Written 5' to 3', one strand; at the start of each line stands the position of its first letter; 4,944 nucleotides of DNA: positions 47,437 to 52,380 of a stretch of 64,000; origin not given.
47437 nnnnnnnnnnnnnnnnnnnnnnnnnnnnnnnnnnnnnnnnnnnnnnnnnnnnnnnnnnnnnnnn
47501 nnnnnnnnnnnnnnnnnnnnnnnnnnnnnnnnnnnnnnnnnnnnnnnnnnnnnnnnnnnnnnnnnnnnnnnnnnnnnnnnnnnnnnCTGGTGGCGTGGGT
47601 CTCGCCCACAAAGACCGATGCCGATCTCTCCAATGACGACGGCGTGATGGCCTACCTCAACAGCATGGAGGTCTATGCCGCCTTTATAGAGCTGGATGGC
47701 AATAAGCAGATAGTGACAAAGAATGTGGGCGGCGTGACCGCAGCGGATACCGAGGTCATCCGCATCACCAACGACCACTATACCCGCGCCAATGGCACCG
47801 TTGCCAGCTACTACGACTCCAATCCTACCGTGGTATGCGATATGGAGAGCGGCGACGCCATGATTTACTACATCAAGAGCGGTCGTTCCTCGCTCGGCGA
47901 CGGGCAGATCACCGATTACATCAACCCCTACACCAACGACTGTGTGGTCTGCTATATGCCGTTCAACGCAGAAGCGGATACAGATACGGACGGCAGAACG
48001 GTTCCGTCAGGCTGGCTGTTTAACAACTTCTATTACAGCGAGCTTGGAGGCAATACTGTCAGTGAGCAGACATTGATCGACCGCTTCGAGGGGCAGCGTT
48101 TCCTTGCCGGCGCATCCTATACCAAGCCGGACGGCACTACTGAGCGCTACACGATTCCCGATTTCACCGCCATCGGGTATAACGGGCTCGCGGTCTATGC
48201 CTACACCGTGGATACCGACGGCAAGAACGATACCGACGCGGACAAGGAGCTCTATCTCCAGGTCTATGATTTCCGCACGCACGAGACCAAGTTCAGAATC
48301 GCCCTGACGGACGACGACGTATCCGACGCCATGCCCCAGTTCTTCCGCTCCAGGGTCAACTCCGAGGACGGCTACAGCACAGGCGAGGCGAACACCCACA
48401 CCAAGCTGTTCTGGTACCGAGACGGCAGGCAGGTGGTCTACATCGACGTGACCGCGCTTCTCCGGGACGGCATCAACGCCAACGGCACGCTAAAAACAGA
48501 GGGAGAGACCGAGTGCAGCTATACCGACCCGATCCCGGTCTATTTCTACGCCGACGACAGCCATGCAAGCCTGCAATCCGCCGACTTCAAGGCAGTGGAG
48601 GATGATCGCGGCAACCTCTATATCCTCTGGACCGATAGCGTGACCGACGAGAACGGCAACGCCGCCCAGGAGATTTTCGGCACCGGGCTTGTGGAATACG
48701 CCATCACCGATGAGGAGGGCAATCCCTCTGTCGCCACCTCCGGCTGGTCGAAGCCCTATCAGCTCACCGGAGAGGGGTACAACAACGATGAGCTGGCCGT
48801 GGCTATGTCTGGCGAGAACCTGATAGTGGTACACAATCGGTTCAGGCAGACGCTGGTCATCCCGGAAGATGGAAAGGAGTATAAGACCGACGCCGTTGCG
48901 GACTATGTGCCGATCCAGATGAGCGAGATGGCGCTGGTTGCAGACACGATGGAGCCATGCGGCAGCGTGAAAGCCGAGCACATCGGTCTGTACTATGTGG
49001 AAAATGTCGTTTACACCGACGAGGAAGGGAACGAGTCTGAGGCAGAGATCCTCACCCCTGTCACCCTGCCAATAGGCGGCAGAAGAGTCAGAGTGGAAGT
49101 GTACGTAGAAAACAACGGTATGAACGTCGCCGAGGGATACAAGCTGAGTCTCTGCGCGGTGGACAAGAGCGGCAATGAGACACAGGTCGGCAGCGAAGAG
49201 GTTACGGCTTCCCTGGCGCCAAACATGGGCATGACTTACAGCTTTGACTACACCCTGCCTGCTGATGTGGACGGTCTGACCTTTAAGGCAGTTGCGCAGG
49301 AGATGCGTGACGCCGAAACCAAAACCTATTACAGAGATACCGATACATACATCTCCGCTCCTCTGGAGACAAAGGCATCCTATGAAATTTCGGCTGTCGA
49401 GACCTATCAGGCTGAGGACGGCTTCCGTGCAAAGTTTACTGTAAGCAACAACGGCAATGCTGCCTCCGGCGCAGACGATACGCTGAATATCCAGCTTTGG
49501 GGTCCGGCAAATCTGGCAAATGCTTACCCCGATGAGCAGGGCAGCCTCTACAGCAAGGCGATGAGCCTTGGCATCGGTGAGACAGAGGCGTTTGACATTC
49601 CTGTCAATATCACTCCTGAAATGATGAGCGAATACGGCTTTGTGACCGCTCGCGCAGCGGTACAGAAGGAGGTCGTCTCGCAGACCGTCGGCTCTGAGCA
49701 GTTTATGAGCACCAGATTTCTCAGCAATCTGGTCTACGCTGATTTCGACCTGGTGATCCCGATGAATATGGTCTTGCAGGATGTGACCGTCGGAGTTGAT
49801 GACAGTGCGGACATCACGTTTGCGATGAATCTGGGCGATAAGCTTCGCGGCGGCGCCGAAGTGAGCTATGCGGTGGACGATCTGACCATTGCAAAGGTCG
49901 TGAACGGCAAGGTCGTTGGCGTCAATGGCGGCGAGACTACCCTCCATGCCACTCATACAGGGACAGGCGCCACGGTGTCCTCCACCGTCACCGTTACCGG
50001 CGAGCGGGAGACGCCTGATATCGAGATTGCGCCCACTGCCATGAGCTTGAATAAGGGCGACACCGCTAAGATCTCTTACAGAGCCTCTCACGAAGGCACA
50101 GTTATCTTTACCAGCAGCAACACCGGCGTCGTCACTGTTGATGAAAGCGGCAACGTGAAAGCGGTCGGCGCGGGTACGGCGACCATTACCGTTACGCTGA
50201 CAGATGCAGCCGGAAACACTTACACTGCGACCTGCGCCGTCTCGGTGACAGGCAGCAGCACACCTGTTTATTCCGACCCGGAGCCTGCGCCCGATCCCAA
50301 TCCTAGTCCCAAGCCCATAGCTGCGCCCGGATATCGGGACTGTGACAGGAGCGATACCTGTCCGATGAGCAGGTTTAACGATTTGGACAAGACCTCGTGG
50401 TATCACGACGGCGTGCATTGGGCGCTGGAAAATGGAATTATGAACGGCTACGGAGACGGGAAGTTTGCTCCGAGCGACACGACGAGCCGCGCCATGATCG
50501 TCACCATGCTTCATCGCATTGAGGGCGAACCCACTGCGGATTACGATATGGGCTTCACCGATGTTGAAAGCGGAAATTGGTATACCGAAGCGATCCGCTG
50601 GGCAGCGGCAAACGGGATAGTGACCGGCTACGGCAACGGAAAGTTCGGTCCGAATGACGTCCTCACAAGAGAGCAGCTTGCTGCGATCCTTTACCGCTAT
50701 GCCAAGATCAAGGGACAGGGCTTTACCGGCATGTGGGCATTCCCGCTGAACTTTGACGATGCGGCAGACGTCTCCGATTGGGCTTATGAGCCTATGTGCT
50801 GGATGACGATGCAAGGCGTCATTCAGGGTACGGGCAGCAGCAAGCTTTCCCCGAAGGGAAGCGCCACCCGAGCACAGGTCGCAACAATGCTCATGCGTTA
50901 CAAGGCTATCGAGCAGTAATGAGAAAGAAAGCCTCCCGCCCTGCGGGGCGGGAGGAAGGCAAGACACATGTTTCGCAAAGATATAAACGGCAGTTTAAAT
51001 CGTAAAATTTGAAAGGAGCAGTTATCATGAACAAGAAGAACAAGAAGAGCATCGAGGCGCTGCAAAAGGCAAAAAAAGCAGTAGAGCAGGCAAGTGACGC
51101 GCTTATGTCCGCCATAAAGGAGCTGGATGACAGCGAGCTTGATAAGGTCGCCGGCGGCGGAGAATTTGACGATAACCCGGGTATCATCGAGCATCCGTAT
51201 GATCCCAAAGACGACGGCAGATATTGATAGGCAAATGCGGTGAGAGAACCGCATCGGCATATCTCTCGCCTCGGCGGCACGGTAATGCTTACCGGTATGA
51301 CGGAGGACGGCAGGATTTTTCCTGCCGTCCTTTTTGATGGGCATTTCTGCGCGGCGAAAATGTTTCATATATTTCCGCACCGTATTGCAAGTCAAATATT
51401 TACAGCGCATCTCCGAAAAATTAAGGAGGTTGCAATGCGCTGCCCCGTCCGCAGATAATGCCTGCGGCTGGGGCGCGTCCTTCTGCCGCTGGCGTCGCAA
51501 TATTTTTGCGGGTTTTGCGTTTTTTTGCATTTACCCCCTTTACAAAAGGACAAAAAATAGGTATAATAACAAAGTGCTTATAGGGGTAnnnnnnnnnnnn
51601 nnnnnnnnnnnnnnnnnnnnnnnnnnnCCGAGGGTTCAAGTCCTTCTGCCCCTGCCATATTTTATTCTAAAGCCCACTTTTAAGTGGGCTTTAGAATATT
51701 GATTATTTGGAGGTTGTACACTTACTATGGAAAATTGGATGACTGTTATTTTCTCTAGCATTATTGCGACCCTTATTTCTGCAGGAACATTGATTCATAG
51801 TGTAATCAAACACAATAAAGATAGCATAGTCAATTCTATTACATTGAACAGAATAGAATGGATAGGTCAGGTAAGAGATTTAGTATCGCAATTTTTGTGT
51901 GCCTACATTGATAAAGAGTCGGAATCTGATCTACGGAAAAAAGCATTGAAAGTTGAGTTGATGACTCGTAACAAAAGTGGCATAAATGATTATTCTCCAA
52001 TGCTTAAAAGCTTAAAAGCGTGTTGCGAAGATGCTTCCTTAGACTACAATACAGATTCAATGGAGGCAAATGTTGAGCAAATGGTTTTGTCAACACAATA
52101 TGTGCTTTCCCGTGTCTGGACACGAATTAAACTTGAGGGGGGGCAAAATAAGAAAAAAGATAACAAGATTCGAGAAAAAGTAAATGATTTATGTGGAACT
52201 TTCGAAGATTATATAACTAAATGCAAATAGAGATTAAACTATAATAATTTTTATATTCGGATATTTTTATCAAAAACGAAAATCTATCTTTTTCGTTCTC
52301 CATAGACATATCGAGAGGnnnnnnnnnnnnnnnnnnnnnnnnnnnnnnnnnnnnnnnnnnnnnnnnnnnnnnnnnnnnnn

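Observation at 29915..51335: A 21-kb same-strand accessory locus joining three signalling modules to a peptide exporter, a giant wall protein and a GG peptide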

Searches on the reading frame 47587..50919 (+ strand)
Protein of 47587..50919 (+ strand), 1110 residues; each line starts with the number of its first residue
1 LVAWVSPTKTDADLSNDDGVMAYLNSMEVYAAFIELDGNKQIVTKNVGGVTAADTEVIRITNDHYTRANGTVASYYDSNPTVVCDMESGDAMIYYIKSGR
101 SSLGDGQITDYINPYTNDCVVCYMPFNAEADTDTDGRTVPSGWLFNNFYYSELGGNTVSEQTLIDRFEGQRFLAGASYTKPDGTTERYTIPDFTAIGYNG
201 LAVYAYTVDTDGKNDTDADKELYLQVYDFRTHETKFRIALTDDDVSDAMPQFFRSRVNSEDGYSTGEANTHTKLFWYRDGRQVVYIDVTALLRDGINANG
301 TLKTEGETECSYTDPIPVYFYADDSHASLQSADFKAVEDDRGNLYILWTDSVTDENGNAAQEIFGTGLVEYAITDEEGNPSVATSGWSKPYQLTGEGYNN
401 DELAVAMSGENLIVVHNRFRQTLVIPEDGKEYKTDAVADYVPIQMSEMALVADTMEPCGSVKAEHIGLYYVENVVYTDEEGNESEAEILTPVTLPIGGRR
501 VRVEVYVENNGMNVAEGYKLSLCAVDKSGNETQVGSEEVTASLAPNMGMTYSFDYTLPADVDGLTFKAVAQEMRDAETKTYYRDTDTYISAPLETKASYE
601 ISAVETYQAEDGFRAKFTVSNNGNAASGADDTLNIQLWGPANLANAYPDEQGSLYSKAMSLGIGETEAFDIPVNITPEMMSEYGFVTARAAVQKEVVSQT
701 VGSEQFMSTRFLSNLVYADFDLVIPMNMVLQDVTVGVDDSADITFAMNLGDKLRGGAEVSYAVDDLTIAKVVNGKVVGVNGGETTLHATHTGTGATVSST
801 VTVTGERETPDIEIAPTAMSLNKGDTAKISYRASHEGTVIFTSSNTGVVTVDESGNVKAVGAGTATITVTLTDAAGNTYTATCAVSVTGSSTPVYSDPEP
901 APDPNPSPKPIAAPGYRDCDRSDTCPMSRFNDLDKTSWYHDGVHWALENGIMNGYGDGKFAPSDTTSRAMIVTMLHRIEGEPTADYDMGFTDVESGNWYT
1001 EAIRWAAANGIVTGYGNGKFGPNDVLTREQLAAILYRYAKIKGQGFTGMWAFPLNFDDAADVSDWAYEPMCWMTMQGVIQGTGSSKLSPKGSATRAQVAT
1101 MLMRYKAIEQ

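Call 45: search_protein_families(library=pfam, proteins=[window:47587-50919:+], max_evalue=5)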
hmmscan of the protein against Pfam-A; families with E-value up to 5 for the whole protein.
window:47587-50919:+ (1110 aa): 8 families
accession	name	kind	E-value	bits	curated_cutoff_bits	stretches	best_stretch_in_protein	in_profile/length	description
PF00395.25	SLH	-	3.9e-36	123.2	20.8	3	990-1032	2-44/44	S-layer homology domain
PF02368.24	Big_2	-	2e-07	31.3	22.8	1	811-875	4-72/79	Bacterial Ig-like domain (group 2)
PF02563.21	Poly_export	-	0.0062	17.1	28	1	817-888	5-75/77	Polysaccharide biosynthesis/export protein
PF07705.17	CARDB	-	0.14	12.9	22.7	1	495-570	15-83/101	CARDB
PF19077.6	Big_13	-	0.15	13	27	1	823-885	37-98/102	Bacterial Ig-like domain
PF02494.22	HYR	-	0.32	11.8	21.7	1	844-888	38-80/81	HYR domain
PF22359.2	Big-like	-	0.35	11.6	27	1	839-888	3-47/48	Bacterial Ig-like domain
PF21461.3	HL_N-beta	-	0.63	10.3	27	1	760-792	15-47/57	Hyaluronate lyase, N-terminal beta-sheet domain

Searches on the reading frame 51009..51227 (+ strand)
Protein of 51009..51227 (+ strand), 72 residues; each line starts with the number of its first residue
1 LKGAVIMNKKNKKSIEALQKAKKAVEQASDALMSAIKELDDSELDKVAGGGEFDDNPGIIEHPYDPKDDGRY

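Call 4: search_protein_families(library=pfam, proteins=[window:51009-51227:+], max_evalue=0.01)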
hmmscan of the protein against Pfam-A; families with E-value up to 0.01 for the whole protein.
window:51009-51227:+ (72 aa): 1 family
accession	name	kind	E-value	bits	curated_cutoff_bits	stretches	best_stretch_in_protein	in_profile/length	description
PF04604.19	L_biotic_typeA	-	0.00045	20.5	21.7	1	29-51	5-27/50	Type-A lantibiotic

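Call 16: search_protein_families(library=ncbifam, proteins=[window:51027-51224:+], max_evalue=0.05)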
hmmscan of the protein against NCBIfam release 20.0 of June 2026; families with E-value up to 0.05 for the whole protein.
window:51027-51224:+ (66 aa): 0 families

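Call 39: search_protein_families(library=ncbifam, proteins=[window:51027-51224:+], max_evalue=0.05)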
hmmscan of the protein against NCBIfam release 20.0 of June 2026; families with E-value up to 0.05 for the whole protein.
seq(66 aa): 0 families

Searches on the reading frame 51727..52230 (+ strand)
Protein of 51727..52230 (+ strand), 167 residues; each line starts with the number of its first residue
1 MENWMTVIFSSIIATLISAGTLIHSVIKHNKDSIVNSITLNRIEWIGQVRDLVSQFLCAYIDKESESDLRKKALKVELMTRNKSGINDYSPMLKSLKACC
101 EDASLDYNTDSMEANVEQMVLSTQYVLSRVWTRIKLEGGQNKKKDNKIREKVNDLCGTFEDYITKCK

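Call 4: search_protein_families(library=pfam, proteins=[window:51727-52230:+], max_evalue=0.01)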
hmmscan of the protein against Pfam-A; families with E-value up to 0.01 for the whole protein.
window:51727-52230:+ (167 aa): 0 families

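Call 16: search_protein_families(library=ncbifam, proteins=[window:51727-52230:+], max_evalue=0.05)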
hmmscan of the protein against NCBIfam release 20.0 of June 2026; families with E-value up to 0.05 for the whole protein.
window:51727-52230:+ (167 aa): 1 family
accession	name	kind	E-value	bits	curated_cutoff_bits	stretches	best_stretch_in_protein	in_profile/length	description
NF000030.2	16S_rRNA_NpmA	exception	0.042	13.5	470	0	12-75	100-156/219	16S rRNA (adenine(1408)-N(1))-methyltransferase NpmA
